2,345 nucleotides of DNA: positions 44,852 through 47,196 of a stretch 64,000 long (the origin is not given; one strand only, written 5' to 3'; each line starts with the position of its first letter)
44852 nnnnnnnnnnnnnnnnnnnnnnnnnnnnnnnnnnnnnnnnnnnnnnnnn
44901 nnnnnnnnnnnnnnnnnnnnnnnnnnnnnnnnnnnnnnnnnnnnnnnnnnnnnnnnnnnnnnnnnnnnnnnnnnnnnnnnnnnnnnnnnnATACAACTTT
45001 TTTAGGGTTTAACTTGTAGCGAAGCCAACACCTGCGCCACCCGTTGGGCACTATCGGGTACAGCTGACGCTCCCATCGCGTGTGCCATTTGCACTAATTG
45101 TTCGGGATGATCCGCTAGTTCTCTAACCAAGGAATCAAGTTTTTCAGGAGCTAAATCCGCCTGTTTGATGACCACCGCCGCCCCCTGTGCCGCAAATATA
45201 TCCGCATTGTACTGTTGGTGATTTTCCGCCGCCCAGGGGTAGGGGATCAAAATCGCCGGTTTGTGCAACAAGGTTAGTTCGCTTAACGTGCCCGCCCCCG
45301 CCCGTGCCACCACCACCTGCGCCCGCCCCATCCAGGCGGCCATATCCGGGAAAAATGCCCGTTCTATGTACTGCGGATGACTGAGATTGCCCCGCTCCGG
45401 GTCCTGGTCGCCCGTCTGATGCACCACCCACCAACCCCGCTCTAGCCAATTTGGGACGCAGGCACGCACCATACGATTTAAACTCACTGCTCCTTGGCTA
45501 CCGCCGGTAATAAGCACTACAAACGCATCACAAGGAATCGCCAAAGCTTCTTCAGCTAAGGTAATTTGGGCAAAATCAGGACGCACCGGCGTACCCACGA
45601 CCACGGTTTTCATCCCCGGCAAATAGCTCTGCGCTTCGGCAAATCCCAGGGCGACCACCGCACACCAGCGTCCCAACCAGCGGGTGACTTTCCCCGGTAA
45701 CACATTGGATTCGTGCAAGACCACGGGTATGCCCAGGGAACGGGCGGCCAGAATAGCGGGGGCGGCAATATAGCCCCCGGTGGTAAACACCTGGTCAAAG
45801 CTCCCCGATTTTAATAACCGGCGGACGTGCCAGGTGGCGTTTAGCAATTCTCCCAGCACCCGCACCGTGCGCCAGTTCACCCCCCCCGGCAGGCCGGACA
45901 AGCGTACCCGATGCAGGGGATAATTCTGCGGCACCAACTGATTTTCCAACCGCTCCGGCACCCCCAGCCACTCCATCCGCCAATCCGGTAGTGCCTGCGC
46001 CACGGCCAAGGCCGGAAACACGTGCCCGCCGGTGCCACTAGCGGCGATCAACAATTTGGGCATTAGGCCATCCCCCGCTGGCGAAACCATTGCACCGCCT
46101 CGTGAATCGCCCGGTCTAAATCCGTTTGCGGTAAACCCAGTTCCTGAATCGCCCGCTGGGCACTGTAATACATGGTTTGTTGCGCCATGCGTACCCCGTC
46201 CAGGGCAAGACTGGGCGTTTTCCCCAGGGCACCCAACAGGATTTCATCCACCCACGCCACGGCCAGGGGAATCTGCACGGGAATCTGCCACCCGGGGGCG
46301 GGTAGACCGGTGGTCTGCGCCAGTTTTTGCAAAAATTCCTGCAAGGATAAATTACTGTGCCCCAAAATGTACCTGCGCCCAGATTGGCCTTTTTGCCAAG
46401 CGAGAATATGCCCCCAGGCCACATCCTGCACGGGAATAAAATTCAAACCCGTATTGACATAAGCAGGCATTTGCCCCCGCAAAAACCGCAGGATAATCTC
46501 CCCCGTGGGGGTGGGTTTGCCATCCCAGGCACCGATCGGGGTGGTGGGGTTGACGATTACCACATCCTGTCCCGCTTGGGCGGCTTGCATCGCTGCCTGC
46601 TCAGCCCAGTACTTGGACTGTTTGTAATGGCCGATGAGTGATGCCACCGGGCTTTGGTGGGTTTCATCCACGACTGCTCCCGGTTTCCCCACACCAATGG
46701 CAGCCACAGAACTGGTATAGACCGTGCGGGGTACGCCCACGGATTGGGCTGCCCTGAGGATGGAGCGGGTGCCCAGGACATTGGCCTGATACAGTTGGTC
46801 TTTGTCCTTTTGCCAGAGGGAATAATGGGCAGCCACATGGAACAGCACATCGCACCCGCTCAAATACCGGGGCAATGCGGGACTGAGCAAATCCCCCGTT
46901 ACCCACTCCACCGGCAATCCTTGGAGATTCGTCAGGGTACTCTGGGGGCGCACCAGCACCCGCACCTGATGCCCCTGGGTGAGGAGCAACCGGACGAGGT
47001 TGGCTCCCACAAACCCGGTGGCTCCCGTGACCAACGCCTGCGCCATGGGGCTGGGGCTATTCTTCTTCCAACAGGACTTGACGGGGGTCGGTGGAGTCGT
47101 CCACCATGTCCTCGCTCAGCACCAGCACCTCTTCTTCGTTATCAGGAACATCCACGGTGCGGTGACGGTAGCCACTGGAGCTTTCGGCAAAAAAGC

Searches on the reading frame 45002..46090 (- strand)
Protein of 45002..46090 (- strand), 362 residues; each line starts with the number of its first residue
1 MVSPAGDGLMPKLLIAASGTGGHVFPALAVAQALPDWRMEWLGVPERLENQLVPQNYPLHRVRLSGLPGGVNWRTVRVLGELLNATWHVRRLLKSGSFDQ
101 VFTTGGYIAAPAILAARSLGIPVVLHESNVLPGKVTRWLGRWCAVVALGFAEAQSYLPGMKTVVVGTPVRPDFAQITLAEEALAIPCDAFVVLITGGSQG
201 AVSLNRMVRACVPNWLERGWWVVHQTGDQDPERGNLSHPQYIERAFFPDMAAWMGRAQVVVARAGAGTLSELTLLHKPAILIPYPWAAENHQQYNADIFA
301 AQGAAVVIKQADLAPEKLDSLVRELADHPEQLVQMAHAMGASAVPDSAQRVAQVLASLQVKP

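Call 19: search_protein_families(library=pfam, proteins=[window:45002-46090:-], max_evalue=0.001)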
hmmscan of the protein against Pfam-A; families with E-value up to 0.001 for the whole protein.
window:45002-46090:- (362 aa): 4 families
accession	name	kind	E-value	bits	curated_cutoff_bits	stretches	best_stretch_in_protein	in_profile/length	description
PF04101.22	Glyco_tran_28_C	-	6.2e-40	137.4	22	1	191-351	1-166/166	Glycosyltransferase family 28 C-terminal domain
PF03033.26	Glyco_transf_28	-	5.6e-30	104.7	26.2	1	14-146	2-137/139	Glycosyltransferase family 28 N-terminal domain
PF13579.12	Glyco_trans_4_4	-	3.3e-06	28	29.7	1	28-143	10-120/158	Glycosyl transferase 4-like domain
PF13528.12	Glyco_trans_1_3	-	0.00022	20.9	25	1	229-325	231-321/322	Glycosyl transferase family 1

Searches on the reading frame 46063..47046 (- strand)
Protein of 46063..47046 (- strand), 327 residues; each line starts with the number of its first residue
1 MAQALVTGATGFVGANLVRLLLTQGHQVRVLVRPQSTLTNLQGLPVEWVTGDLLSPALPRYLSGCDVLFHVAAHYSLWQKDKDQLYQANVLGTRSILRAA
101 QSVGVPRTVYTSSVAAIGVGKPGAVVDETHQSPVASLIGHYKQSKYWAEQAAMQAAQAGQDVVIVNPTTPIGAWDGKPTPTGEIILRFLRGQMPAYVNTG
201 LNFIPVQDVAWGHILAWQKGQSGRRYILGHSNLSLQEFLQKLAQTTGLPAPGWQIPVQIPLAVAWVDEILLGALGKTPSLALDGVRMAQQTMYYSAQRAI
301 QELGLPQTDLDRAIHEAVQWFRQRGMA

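Call 82: search_protein_families(library=pfam, proteins=[window:46063-47046:-], max_evalue=0.0001)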
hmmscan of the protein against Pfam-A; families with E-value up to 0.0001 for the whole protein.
window:46063-47046:- (327 aa): 8 families
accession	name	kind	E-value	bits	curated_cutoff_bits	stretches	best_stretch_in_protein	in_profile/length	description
PF01370.27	Epimerase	-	1.2e-32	113.7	20.9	1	4-229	1-240/240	NAD dependent epimerase/dehydratase family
PF01073.25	3Beta_HSD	-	5.5e-24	85.1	22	1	5-221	1-233/280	3-beta hydroxysteroid dehydrogenase/isomerase family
PF07993.18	NAD_binding_4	-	8.7e-20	71.4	20.1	1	6-206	1-251/258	Male sterility protein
PF13460.12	NAD_binding_10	-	2.3e-17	63.9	27.2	1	8-168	1-144/184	NAD(P)H-binding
PF05368.20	NmrA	-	4.8e-11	43.2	27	1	5-113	6-107/298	NmrA-like family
PF16363.11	GDP_Man_Dehyd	-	1.3e-10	41.8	27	1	5-157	1-169/332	GDP-mannose 4,6 dehydratase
PF04321.23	RmlD_sub_bind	-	6.2e-07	29.2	27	1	4-155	3-139/287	RmlD substrate binding domain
PF02719.21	Polysacc_synt_2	-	8.1e-06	25.7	20.2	1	5-115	2-130/293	Polysaccharide biosynthesis protein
